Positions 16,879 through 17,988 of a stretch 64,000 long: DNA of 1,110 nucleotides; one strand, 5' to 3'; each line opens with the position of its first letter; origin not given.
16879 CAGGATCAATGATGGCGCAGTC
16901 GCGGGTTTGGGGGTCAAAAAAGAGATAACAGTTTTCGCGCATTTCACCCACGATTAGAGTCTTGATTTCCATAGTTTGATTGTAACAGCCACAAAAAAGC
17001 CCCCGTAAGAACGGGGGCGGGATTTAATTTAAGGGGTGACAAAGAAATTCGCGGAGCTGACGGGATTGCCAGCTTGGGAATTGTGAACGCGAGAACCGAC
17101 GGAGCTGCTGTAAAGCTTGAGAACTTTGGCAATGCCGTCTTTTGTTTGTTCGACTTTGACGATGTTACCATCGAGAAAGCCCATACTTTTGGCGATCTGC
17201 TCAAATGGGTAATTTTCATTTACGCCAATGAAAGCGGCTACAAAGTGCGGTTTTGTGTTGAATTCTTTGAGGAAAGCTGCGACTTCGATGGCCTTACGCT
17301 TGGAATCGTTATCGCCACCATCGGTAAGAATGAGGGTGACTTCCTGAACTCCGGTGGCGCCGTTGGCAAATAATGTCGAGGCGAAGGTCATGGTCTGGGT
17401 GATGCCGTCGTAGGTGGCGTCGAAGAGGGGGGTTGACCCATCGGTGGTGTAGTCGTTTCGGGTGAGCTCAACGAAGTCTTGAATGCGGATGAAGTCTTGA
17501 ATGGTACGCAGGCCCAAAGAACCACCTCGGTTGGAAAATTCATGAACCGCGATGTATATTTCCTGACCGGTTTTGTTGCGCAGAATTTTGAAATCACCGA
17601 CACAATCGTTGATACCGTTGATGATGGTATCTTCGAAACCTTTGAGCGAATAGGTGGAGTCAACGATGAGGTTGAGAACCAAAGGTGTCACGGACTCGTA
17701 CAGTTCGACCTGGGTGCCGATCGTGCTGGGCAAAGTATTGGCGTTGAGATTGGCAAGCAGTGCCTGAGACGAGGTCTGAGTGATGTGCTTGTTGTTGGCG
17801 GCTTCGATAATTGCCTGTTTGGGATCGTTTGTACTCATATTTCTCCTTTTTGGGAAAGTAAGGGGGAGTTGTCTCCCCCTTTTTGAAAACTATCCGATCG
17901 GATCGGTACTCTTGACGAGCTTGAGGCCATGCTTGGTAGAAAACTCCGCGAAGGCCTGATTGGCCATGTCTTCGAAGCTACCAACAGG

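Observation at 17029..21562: vWA - kinase-like - PP2C ternary module with an embedded isochorismatase-like hydrolase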

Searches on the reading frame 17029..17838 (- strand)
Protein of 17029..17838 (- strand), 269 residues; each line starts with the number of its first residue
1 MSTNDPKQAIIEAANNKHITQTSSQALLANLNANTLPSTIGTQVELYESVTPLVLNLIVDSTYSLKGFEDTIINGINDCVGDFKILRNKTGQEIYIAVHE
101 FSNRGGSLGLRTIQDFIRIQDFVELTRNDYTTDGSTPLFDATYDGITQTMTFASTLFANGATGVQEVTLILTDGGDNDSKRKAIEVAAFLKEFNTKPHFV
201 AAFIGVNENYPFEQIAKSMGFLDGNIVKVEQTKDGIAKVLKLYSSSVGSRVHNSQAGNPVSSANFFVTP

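Call 3: search_protein_families(library=pfam, proteins=[window:17029-17838:-], max_evalue=0.1)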
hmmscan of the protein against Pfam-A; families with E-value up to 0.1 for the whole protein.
window:17029-17838:- (269 aa): 1 family
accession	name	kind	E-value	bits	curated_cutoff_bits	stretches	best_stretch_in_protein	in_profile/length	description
PF00092.34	VWA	-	0.00016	22.4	23.8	1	57-232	4-165/174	von Willebrand factor type A domain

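Call 4: search_protein_families(library=padloc, proteins=[window:17029-17838:-], max_evalue=0.1)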
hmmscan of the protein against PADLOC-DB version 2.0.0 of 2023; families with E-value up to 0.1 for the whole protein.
window:17029-17838:- (269 aa): 1 family
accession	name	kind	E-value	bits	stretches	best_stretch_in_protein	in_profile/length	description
PDLC01905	CARF5--CARF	-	0.022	12.4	1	179-244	105-167/176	-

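Call 32: search_protein_families(library=ncbifam, proteins=[window:17029-17838:-], max_evalue=0.1)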
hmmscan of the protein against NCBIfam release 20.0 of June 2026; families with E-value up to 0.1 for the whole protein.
window:17029-17838:- (269 aa): 1 family
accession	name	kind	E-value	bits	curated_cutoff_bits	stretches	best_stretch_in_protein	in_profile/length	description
NF047714.1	adhesin_SiiEA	exception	0.0024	17.5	425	1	143-200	121-178/229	BapA-related adhesin SiiEA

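Call 76: search_dna_similar(query=window:17029-17838:-, collection=plasmids, mode=protein, max_evalue=0.001, max_rows=25)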
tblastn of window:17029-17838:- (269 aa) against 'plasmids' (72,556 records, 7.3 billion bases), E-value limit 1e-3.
No match.

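Call 89: search_solved_structures(query=A7, max_evalue=0.01, show_alignments=1)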
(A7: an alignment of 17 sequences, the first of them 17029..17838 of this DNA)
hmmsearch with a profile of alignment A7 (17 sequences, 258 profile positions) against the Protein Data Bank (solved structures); distinct sequences matched with E-value up to 0.01: 1.
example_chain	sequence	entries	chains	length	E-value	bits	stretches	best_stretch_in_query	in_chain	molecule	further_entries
4cn8_A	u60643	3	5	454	1.7e-05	27.5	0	133-207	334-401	PROXIMAL THREAD MATRIX PROTEIN 1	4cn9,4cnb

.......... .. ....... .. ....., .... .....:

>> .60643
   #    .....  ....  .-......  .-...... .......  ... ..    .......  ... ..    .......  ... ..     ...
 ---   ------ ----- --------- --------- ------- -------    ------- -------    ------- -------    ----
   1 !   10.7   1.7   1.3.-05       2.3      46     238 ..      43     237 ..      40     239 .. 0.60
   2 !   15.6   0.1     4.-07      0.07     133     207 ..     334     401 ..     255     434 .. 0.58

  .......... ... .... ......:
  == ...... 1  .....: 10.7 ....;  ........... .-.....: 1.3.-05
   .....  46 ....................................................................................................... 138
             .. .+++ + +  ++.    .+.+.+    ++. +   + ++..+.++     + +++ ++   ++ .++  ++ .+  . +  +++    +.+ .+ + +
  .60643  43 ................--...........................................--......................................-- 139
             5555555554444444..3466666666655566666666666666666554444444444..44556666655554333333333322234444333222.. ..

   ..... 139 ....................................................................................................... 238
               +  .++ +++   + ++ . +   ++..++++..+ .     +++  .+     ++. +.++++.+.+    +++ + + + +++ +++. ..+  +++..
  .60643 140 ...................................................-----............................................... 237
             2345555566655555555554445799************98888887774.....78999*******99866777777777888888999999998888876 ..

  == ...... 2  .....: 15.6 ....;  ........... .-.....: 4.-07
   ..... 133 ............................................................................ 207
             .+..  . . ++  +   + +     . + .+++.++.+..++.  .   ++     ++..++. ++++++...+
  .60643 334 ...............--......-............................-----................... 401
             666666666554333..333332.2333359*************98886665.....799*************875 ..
